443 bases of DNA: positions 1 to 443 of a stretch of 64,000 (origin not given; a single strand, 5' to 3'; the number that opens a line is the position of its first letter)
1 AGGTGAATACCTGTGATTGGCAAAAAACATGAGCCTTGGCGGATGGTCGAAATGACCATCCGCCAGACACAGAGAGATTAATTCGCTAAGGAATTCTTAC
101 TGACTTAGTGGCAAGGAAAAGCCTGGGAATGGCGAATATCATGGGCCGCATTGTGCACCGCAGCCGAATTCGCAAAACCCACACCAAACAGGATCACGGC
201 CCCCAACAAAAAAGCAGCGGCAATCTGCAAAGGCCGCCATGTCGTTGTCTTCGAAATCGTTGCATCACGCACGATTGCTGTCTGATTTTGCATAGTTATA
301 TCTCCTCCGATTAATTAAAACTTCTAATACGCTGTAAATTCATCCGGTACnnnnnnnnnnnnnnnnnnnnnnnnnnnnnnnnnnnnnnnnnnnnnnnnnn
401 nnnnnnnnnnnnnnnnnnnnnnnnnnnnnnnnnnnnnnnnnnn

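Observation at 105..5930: SCNase operon extended by a DsrE-like protein, a NitT/TauT (NrtA/CynA-like) ABC importer with a Tat signal, and a CbtB cobalt-transporter subunit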

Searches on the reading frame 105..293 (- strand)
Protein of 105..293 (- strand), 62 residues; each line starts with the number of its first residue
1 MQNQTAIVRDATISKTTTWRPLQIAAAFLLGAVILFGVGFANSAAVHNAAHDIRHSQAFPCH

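Call 3: search_protein_families(library=pfam, proteins=[window:105-293:-], max_evalue=0.01)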
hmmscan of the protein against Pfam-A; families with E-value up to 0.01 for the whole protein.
window:105-293:- (62 aa): 1 family
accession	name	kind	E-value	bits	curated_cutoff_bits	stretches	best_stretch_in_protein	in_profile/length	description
PF09489.15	CbtB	-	1.7e-21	76.6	27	1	17-62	6-51/51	Probable cobalt transporter subunit (CbtB)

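Call 4: search_protein_families(library=ncbifam, proteins=[window:105-293:-], max_evalue=0.01)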
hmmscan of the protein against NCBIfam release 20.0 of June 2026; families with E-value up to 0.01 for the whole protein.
window:105-293:- (62 aa): 2 families
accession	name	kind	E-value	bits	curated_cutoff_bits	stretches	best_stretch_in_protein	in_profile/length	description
TIGR02459.1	CbtB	hypoth_equivalog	2.8e-21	75.8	64.4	1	11-62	9-60/60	cobalt transporter subunit CbtB (proposed)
NF011428.0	PRK14856.1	equivalog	0.0064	15.3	639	1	18-58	364-404/438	sodium/proton antiporter NhaA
